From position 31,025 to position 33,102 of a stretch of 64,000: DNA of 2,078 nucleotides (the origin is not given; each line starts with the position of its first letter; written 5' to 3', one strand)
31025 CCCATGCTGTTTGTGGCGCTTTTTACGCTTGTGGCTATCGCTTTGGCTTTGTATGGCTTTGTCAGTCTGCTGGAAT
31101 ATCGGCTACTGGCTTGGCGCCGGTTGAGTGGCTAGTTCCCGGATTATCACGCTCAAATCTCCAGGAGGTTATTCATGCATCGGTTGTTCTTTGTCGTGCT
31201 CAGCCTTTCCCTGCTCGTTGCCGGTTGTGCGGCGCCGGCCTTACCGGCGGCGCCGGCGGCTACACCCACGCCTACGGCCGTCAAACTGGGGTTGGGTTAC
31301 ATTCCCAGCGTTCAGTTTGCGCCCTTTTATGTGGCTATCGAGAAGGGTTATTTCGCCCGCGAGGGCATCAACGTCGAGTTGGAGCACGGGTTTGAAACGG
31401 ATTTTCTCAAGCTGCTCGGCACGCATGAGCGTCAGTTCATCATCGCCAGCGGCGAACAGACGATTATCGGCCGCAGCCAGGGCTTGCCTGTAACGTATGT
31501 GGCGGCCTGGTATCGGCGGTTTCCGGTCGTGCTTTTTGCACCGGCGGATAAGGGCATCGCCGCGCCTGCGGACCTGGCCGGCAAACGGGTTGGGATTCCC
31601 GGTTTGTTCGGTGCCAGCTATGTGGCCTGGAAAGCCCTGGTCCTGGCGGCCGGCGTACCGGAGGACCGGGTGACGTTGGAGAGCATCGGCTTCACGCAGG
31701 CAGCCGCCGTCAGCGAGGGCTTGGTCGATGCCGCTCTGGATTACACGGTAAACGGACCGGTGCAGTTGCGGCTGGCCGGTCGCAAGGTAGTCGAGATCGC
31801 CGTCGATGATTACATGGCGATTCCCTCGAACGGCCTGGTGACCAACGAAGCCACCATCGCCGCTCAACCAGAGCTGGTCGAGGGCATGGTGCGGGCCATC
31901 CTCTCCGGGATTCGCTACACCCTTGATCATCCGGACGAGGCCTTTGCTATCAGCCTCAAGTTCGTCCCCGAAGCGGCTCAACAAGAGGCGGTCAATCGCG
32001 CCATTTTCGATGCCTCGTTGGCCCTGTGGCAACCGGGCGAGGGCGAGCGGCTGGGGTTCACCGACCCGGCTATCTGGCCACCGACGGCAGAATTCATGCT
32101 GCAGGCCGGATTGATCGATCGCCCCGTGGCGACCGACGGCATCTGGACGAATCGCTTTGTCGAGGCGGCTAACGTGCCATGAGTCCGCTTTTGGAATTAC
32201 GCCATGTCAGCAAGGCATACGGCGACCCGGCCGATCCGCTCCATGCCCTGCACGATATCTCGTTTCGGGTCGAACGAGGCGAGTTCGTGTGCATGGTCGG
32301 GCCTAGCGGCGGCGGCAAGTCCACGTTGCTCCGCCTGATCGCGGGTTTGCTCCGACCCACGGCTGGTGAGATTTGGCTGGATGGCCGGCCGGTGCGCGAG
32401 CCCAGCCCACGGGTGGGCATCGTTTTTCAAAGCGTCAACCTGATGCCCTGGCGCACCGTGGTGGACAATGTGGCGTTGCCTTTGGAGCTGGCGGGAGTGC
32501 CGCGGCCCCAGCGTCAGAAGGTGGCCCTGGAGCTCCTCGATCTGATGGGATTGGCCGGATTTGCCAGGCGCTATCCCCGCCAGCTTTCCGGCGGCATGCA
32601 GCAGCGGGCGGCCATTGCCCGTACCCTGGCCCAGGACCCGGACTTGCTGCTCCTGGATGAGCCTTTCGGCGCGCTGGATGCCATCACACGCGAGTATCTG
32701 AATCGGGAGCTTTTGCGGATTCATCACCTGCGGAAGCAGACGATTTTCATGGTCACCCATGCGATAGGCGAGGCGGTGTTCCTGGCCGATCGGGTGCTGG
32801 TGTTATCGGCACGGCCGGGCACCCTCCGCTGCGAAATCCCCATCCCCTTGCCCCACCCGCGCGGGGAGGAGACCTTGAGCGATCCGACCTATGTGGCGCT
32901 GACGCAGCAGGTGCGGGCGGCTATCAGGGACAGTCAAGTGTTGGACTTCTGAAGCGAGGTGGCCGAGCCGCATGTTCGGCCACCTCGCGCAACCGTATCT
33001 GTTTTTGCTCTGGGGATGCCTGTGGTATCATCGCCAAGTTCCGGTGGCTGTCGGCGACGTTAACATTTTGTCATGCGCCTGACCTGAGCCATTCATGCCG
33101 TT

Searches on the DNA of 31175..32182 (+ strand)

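Call 15: search_rna_families(sources=[L001, L002, L003, L004, L005, L006, L007, L008, L009, L010, L011, L012, L013, L014, L015, L016, L017, L018, L019, L020], threshold=gathering)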
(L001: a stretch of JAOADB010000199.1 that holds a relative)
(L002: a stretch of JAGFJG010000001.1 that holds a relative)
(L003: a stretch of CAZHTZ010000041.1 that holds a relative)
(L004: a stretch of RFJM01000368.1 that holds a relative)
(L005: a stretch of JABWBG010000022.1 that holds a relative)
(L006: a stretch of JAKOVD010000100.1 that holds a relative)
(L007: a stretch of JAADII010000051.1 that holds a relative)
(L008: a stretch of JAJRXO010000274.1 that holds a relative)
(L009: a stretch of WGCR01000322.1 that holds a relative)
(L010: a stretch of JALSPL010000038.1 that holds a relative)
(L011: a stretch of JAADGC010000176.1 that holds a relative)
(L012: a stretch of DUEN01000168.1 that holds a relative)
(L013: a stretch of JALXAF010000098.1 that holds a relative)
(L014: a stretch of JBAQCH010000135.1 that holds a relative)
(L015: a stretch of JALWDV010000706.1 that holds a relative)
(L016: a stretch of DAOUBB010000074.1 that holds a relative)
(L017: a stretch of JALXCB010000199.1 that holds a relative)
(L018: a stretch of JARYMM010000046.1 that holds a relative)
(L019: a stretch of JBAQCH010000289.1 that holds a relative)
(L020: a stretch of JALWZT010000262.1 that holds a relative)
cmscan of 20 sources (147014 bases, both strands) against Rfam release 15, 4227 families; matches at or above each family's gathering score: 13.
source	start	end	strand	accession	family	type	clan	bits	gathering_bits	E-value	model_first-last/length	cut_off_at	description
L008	2757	2938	+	RF00050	FMN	Cis-reg; riboswitch;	-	99.7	66.2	1.5e-21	1-138/138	no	FMN riboswitch aptamer (RFN element)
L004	96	297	+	RF00050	FMN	Cis-reg; riboswitch;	-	99.1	66.2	2.2e-21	1-138/138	no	FMN riboswitch aptamer (RFN element)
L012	2756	2910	+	RF00050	FMN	Cis-reg; riboswitch;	-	98.5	66.2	3.1e-21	1-138/138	no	FMN riboswitch aptamer (RFN element)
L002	2590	2820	+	RF00050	FMN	Cis-reg; riboswitch;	-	94.2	66.2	4.8e-20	1-138/138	no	FMN riboswitch aptamer (RFN element)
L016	260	422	+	RF00050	FMN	Cis-reg; riboswitch;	-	93.1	66.2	9.8e-20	1-138/138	no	FMN riboswitch aptamer (RFN element)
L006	2549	2790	+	RF00050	FMN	Cis-reg; riboswitch;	-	92.4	66.2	1.5e-19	1-138/138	no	FMN riboswitch aptamer (RFN element)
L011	2635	2832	+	RF00050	FMN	Cis-reg; riboswitch;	-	92.4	66.2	1.5e-19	1-138/138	no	FMN riboswitch aptamer (RFN element)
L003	2629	2870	+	RF00050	FMN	Cis-reg; riboswitch;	-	91.5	66.2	2.5e-19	1-138/138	no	FMN riboswitch aptamer (RFN element)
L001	2541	2773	+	RF00050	FMN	Cis-reg; riboswitch;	-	83.7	66.2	3.4e-17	1-138/138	no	FMN riboswitch aptamer (RFN element)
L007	2557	2806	+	RF00050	FMN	Cis-reg; riboswitch;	-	83.4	66.2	4.3e-17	1-138/138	no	FMN riboswitch aptamer (RFN element)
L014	1319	1509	+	RF00013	6S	Gene;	-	74.9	46.4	1.4e-12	1-187/187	no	6S / SsrS RNA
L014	2498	2692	+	RF00050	FMN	Cis-reg; riboswitch;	-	67.8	66.2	7.5e-13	1-138/138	no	FMN riboswitch aptamer (RFN element)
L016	6019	6090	-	RF00005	tRNA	Gene; tRNA;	CL00001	56.9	29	2.8e-09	1-71/71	no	tRNA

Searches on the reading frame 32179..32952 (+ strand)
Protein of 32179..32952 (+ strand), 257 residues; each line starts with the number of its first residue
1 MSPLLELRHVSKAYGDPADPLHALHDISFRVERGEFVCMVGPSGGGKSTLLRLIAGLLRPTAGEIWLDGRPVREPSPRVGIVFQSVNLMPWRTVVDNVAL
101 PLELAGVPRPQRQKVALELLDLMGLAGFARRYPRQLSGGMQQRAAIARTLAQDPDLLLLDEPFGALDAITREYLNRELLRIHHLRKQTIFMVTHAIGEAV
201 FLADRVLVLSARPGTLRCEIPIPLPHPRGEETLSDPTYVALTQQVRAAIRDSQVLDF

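Call 6: search_protein_families(library=pfam, proteins=[window:32179-32952:+])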
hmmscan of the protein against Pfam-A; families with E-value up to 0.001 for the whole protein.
window:32179-32952:+ (257 aa): 2 families
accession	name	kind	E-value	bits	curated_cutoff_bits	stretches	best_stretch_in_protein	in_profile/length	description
PF00005.33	ABC_tran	-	2e-35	122.8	25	1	24-163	1-136/137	ABC transporter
PF13304.12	AAA_21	-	1.5e-06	28.9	27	0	36-60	1-25/304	AAA domain, putative AbiEii toxin, Type IV TA system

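Call 12: search_protein_families(library=ncbifam, proteins=[window:32179-32952:+])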
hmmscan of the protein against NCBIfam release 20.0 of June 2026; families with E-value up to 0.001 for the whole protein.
window:32179-32952:+ (257 aa): 186 families (the best 25 are shown)
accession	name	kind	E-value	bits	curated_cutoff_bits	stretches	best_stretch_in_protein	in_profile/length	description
NF008421.0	PRK11248.1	equivalog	1.3e-68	231.3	357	1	5-245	2-243/255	taurine ABC transporter ATP-binding subunit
TIGR01184.1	ntrCD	subfamily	8.2e-67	225.1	291.8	1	24-244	1-225/230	nitrate ABC transporter ATP-binding protein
NF040729.1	ABC_ATP_SaoA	equivalog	3.8e-63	213.2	360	1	5-238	2-235/248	ABC transporter ATP-binding protein SaoA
TIGR03265.1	PhnT2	equivalog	1.8e-62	211.6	457.7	1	3-210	3-209/353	putative 2-aminoethylphosphonate ABC transporter ATP-binding protein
TIGR01186.1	proV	subfamily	3.7e-60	203.9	326.6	1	23-210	8-204/363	betaine/proline/choline family ABC transporter ATP-binding protein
TIGR00968.1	3a0106s01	subfamily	5e-56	189.9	342.75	1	7-210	3-205/237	sulfate ABC transporter ATP-binding protein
NF008420.0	PRK11247.1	equivalog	1.7e-51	174.8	395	1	5-233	13-231/257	aliphatic sulfonates ABC transporter ATP-binding protein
NF040933.2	ABC_arch_GlcV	equivalog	2.1e-51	174.9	450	1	6-210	4-216/357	glucose ABC transporter ATP-binding protein GlcV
NF006987.0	PRK09452.1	equivalog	4.6e-50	170.4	482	1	2-210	15-222/378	spermidine/putrescine ABC transporter ATP-binding protein PotA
NF040840.2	tungstate_WtpC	equivalog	6.7e-50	170.3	440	1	7-210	4-205/347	tungstate ABC transporter ATP-binding protein WtpC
NF008653.0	PRK11650.1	subfamily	2.5e-49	168.2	432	1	5-210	4-209/357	sn-glycerol-3-phosphate ABC transporter ATP-binding protein UgpC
NF008105.0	PRK10851.1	equivalog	3.8e-49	167.3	502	1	7-210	5-211/362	sulfate/thiosulfate ABC transporter ATP-binding protein CysA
TIGR01187.1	potA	subfamily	6.8e-49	166.7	355.6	1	39-210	1-175/325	polyamine ABC transporter ATP-binding protein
TIGR03415.1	ABC_choXWV_ATP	equivalog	1.1e-48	166.1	483.75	1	23-209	39-238/382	choline ABC transporter ATP-binding protein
NF008233.0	PRK11000.1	equivalog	7.6e-48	163.2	568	1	6-211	5-209/369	maltose/maltodextrin ABC transporter ATP-binding protein MalK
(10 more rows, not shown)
